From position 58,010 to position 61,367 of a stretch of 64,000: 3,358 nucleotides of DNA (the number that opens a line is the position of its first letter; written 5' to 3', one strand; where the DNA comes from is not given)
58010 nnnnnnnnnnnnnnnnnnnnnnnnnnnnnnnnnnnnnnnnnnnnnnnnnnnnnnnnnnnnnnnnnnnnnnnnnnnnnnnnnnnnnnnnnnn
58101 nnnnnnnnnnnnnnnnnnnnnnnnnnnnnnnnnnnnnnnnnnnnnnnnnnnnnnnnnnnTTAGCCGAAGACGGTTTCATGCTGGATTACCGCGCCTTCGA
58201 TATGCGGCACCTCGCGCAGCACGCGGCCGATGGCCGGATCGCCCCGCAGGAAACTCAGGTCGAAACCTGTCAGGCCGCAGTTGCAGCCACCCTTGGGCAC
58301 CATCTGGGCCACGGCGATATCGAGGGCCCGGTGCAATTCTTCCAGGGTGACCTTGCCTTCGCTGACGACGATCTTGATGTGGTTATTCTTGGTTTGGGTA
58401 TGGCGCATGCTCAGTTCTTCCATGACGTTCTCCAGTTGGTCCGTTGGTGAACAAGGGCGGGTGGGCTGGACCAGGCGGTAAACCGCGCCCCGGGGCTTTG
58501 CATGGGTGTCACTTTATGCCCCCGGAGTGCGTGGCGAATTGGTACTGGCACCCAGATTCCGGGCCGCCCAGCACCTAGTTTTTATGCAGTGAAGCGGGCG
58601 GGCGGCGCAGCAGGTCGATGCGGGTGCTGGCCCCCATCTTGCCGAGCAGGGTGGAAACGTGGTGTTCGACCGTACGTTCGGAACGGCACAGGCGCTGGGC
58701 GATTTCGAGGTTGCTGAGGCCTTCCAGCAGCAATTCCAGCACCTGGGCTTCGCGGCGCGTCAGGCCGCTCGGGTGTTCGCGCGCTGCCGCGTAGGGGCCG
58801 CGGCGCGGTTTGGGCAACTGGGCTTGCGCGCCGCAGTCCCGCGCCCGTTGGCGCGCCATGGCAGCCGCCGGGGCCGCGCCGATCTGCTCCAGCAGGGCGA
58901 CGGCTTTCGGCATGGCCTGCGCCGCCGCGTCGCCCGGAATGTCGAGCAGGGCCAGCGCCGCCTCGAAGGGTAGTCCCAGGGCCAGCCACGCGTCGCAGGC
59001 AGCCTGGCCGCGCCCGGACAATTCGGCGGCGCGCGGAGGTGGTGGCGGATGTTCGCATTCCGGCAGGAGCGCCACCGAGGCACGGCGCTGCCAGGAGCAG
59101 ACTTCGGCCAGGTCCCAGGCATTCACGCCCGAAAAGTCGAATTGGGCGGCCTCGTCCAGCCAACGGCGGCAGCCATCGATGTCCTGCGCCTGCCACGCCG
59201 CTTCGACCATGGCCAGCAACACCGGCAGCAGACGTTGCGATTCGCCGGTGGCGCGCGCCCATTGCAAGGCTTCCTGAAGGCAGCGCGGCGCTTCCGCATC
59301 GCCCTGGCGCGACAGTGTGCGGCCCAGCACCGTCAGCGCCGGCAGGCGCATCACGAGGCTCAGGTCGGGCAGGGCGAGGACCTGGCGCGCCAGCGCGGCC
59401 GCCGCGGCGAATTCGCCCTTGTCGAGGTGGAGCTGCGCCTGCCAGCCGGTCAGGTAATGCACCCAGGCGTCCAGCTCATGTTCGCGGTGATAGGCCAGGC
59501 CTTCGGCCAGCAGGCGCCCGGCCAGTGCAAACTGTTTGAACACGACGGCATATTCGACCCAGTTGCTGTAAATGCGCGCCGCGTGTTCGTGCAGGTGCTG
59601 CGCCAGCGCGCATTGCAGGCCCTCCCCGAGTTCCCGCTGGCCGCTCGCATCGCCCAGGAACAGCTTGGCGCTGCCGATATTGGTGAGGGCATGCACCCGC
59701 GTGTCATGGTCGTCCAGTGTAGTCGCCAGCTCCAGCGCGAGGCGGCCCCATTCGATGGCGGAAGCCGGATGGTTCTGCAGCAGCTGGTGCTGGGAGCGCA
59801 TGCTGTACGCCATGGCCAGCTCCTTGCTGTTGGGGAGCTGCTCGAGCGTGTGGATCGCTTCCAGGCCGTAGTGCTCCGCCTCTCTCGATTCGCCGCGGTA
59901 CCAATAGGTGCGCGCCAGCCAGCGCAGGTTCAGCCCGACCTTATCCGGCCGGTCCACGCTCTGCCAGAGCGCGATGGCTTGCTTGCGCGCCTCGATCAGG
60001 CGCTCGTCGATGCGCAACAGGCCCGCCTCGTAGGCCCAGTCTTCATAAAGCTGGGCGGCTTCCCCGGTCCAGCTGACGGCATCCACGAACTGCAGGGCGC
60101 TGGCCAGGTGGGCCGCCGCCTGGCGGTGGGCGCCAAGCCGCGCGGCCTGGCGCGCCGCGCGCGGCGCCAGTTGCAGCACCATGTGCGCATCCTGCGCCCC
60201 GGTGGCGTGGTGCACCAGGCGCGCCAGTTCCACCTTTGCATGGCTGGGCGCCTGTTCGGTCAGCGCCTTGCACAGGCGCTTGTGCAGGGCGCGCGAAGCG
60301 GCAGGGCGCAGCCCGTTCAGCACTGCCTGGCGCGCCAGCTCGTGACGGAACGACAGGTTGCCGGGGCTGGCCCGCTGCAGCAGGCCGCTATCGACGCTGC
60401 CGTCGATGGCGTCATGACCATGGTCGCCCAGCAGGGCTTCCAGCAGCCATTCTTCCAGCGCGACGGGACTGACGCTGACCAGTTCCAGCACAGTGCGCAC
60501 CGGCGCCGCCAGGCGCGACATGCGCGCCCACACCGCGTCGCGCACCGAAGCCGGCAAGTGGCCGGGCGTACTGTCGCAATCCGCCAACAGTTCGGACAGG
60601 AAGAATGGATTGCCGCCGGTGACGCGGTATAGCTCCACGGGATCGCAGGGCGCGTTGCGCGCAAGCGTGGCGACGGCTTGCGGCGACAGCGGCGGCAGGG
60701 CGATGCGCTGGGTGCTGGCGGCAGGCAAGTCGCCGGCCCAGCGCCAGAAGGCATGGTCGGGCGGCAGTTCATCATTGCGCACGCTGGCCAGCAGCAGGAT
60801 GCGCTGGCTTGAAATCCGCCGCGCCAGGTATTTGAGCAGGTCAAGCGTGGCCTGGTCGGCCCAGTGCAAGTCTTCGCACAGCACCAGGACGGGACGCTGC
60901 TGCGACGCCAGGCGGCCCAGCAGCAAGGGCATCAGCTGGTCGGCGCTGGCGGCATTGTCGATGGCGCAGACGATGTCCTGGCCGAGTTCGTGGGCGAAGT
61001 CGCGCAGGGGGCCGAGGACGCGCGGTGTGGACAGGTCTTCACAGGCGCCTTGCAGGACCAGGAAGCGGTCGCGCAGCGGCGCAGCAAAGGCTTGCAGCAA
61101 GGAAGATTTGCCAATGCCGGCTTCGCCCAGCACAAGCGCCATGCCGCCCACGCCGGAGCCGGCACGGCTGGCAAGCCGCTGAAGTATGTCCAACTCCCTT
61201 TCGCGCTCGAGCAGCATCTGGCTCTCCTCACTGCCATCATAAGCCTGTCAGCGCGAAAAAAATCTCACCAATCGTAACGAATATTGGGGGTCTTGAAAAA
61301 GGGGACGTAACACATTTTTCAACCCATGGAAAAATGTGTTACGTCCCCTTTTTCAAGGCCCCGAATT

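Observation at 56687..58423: Compact DUF692/MNIO operon with a DUF2063-like partner and an upstream small Cys protein: candidate new RiPP-type system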

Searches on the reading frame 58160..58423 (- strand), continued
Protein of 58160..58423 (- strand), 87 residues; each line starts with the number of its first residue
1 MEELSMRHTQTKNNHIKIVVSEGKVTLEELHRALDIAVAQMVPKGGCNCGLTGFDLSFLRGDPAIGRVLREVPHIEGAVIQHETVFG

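Call 64: search_protein_families(library=pfam, proteins=[P0277, P0282, P0283, P0287, P0294, P0297], max_evalue=10)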
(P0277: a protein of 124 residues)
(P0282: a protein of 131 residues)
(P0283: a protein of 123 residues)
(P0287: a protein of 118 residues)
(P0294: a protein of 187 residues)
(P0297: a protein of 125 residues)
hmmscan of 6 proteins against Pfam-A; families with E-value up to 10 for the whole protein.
P0277 (124 aa): 1 family
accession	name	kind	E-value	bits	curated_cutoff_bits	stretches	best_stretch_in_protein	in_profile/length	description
PF10518.14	TAT_signal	-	0.0023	18.2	22.7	1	22-38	4-20/21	TAT (twin-arginine translocation) pathway signal sequence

P0282 (131 aa): 2 families
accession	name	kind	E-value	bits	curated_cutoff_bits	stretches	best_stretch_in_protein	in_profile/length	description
PF10518.14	TAT_signal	-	0.0004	20.6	22.7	1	22-41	2-21/21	TAT (twin-arginine translocation) pathway signal sequence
PF10399.14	UCR_Fe-S_N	-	0.11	12.4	24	1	17-42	4-29/41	Ubiquitinol-cytochrome C reductase Fe-S subunit TAT signal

P0283 (123 aa): 1 family
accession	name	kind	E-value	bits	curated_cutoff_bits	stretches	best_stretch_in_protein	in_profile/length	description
PF09849.14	DUF2076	-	0.0028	18.2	38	1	13-44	140-173/265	Uncharacterized protein conserved in bacteria (DUF2076)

P0287 (118 aa): 2 families
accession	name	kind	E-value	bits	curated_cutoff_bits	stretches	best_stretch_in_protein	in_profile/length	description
PF10399.14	UCR_Fe-S_N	-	0.012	15.4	24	1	7-36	3-32/41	Ubiquitinol-cytochrome C reductase Fe-S subunit TAT signal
PF21254.3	AGA-YXIM_GBD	-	0.024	15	27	1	25-84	41-104/138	Beta-agarase/YXIM esterase-like, galactose-binding domain-like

P0294 (187 aa): 2 families
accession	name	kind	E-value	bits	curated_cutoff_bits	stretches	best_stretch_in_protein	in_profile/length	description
PF10518.14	TAT_signal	-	0.012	16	22.7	1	23-42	2-21/21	TAT (twin-arginine translocation) pathway signal sequence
PF12318.13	FAD-SLDH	-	0.16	12.6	24.2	1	24-65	2-43/163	Membrane bound FAD containing D-sorbitol dehydrogenase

P0297 (125 aa): 0 families

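Call 65: search_protein_families(library=ncbifam, proteins=[P0277, P0282, P0283, P0287, P0294, P0297], max_evalue=10)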
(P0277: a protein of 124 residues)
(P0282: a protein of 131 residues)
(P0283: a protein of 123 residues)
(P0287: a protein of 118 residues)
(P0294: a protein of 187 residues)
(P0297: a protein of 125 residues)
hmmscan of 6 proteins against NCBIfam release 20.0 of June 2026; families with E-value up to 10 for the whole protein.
P0277 (124 aa): 2 families
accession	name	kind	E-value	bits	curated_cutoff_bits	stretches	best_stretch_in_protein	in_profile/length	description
TIGR01409.1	TAT_signal_seq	domain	0.013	15.9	16.7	1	22-48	3-29/29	twin-arginine translocation signal domain-containing protein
TIGR02811.1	formate_TAT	hypoth_equivalog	0.18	12.1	48.45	1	16-47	5-38/66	formate dehydrogenase region TAT target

P0282 (131 aa): 4 families
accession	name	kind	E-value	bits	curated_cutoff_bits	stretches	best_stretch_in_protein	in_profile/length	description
TIGR01409.1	TAT_signal_seq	domain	0.012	15.9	16.7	1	23-50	2-29/29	twin-arginine translocation signal domain-containing protein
TIGR02811.1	formate_TAT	hypoth_equivalog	0.087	13.2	48.45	1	17-50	4-37/66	formate dehydrogenase region TAT target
NF051467.1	peri_mod_PvdN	equivalog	0.088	11.4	650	1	23-52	3-32/425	pyoverdine-tailoring periplasmic protein PvdN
TIGR01412.1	tat_substr_1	equivalog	0.18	10.6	428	1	17-49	3-35/420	iron uptake transporter deferrochelatase/peroxidase subunit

P0283 (123 aa): 1 family
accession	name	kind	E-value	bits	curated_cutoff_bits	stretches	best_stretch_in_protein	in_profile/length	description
TIGR03882.1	cyclo_dehyd_2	equivalog_domain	0.083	13.1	36.9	1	5-94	38-118/164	TOMM precursor leader peptide-binding protein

P0287 (118 aa): 4 families
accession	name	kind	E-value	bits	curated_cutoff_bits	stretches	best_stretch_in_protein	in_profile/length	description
TIGR02811.1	formate_TAT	hypoth_equivalog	0.026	14.8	48.45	1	8-45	4-42/66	formate dehydrogenase region TAT target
TIGR00391.1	hydA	subfamily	0.085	12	179.5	1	13-72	15-71/365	hydrogenase small subunit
TIGR01412.1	tat_substr_1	equivalog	0.13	11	428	1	8-50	3-44/420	iron uptake transporter deferrochelatase/peroxidase subunit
NF006912.0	PRK09400.2-3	equivalog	0.23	11.3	126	0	14-31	35-52/69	preprotein translocase subunit SecE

P0294 (187 aa): 3 families
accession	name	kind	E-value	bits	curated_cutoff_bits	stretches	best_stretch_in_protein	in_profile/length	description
TIGR01409.1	TAT_signal_seq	domain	0.0096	16.2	16.7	1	24-51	2-29/29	twin-arginine translocation signal domain-containing protein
TIGR01944.1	rnfB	subfamily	0.018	14.6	68.7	2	64-94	27-56/190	RnfABCDGE type electron transport complex subunit B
NF006446.0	PRK08764.1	equivalog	0.022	14.7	220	1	137-160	6-29/139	Rnf electron transport complex subunit RnfB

P0297 (125 aa): 0 families

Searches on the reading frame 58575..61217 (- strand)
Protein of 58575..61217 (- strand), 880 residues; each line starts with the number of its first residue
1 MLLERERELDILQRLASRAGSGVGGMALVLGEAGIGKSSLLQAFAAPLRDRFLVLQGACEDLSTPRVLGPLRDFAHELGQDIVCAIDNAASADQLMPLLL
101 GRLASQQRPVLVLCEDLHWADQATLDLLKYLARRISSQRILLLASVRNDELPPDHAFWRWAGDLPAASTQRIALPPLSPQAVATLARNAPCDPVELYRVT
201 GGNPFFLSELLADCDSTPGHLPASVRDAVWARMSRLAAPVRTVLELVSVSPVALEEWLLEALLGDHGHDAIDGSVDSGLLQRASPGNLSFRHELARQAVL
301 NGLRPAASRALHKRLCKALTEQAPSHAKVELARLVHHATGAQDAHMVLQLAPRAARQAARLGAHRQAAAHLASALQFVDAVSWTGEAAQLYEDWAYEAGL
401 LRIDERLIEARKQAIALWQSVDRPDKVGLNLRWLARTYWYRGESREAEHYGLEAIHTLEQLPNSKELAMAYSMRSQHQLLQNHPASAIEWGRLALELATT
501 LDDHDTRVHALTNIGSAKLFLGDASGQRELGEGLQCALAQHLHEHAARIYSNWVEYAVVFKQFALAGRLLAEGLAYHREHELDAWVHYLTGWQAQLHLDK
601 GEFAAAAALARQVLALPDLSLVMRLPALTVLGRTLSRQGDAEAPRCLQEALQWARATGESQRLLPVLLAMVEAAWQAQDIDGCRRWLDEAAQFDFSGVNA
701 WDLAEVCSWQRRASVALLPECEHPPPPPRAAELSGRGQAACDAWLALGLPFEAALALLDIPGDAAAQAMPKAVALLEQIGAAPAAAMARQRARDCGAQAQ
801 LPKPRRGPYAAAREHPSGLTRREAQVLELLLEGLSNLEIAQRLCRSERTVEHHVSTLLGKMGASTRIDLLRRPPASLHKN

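Call 3: search_protein_families(library=pfam, proteins=[window:58575-61217:-], max_evalue=1)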
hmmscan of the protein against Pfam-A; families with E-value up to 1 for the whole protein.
window:58575-61217:- (880 aa): 16 families
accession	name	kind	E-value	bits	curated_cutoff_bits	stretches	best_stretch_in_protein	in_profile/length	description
PF13191.12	AAA_16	-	3e-20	73.8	32.6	1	3-142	3-166/167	AAA ATPase domain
PF00196.25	GerE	-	2.1e-14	53.3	23.5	1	818-870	2-54/57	Bacterial regulatory proteins, luxR family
PF13401.12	AAA_22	-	4e-07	30.8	27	1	25-138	6-117/130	AAA domain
PF08281.18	Sigma70_r4_2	-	2.4e-05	24.3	25.7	1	819-855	11-48/54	Sigma-70, region 4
PF13384.12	HTH_23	-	9.4e-05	22.6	24.6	1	821-852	5-36/50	Homeodomain-like domain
PF05729.18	NACHT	-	0.00035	20.9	26.7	1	28-187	4-161/167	NACHT domain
PF13936.12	HTH_38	-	0.001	19.2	27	1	828-854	15-41/44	Helix-turn-helix domain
PF13424.12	TPR_12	-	0.0015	19.1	30.1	4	432-499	7-76/77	Tetratricopeptide repeat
PF25199.1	nSTAND_NTPase5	-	0.002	18.4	34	1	8-115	25-133/145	Novel STAND NTPase 5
PF13374.12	TPR_10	-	0.012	16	27.5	0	434-460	8-34/42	Tetratricopeptide repeat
PF01637.24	ATPase_2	-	0.018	15.3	33.2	1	3-50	2-46/225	ATPase domain predominantly from Archaea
PF13551.12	HTH_29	-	0.027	15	28.1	1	824-853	2-32/64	Winged helix-turn helix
PF17874.7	TPR_MalT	-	0.085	12.6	45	1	474-692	7-230/336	MalT-like TPR region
PF14493.12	HTH_40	-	0.095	13.4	27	1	825-858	4-37/89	Helix-turn-helix domain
PF13555.12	AAA_29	-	0.16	12.1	27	1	25-46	23-44/61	P-loop containing region of AAA domain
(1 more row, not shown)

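Call 4: search_protein_families(library=ncbifam, proteins=[window:58575-61217:-], max_evalue=1)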
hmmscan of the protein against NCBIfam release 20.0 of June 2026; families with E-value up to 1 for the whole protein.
window:58575-61217:- (880 aa): 26 families (the best 25 are shown)
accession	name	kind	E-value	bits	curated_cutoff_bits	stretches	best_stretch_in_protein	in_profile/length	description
TIGR03903.1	TOMM_kin_cyc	equivalog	3.6e-20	71.5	705.75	2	83-382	611-925/1267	TOMM system kinase/cyclase fusion protein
NF052366.1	photon_PedR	equivalog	1.2e-11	44.7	120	1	819-871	3-55/74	photosynthetic electron transport-dependent transcriptional regulator PedR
NF047785.1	respo_reg_MadR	equivalog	2.1e-10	40.3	300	1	813-868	143-198/209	MadR family response regulator transcription factor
NF007935.0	PRK10651.1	equivalog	8.6e-09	34.9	250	1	809-868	146-205/216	two-component system response regulator NarL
NF038181.1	reg_ATPase_IniR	equivalog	2.1e-08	33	750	1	803-870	751-818/827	isoniazid response ATPase/transcriptional regulator IniR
NF011896.0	PRK15369.1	equivalog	7.1e-08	32.3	242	1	813-869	144-200/211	two component system response regulator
NF007505.1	PRK10100.1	equivalog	1.4e-07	31.4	250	1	809-865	135-191/204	biofilm master transcriptional regulator CsgD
NF052445.1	RespRegMctR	equivalog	1.7e-07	30.9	300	1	814-871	140-197/205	two-component system response regulator MctR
NF003420.0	PRK04841.1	equivalog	1e-06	27.1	537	2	817-868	837-888/903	HTH-type transcriptional regulator MalT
NF007403.0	PRK09935.1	equivalog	1.5e-06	28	271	1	815-870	146-201/210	fimbria biosynthesis transcriptional regulator FimZ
NF007685.0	PRK10360.1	equivalog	1.6e-06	28.1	258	1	810-872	131-191/196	response regulator transcription factor UhpA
NF006900.1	PRK09390.1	equivalog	2e-06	27.5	255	1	817-871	141-195/203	response regulator FixJ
NF007708.0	PRK10403.1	equivalog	2.4e-06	27.2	343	1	812-867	146-202/215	nitrate/nitrite response regulator protein NarP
NF040749.1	tetrathio_RR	equivalog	1.6e-05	24.7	290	1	817-869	132-184/191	tetrathionate respiration response regulator TtrR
NF041830.1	RR_TF_ErdR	exception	9.7e-05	22.2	390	1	811-867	143-199/213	response regulator transcription factor ErdR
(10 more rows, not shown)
